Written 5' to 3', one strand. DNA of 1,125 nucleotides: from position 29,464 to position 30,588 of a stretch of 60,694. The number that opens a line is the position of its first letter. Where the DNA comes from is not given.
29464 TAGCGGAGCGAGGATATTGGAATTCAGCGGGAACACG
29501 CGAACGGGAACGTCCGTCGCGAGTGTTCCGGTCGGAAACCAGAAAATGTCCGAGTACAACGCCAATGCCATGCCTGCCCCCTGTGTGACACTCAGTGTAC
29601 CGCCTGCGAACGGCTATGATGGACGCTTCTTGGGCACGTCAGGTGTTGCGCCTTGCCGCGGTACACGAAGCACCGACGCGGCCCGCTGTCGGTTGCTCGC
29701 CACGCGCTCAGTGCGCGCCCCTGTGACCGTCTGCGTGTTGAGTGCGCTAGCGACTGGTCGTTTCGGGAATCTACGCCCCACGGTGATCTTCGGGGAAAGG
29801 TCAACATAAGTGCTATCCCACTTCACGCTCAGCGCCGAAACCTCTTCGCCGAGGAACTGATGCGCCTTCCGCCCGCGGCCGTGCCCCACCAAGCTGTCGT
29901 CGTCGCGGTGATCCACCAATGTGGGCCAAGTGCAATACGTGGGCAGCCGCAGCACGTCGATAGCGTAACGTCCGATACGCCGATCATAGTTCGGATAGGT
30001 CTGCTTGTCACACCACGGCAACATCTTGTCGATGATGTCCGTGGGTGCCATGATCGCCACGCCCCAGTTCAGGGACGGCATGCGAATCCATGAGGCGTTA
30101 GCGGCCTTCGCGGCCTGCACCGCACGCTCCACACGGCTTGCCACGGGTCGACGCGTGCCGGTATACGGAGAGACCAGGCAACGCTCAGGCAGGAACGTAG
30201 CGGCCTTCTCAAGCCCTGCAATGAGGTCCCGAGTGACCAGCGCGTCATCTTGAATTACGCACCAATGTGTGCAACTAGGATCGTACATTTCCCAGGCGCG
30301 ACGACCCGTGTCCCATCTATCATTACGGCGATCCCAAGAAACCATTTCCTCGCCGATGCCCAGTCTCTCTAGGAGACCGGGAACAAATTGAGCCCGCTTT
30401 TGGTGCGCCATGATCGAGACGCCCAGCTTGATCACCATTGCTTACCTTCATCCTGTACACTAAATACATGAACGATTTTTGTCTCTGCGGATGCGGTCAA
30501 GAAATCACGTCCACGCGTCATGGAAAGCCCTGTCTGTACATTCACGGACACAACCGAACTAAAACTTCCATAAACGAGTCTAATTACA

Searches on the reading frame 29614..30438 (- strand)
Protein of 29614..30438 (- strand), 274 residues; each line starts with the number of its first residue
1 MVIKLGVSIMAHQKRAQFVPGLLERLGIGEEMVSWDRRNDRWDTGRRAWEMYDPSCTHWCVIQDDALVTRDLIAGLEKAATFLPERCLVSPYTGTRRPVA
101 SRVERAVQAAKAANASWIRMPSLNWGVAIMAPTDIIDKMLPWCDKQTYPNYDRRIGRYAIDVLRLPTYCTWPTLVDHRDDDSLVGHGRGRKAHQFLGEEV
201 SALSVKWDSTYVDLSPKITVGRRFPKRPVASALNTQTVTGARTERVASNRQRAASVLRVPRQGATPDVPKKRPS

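Call 27: search_protein_families(library=phrogs, proteins=[window:29614-30438:-], max_evalue=0.00001)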
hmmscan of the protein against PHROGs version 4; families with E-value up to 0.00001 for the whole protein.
window:29614-30438:- (274 aa): 1 family
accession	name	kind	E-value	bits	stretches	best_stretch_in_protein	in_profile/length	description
phrog_854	-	moron, auxiliary metabolic gene and host takeover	1.4e-33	117.4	1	6-209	4-206/211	glucosyltransferase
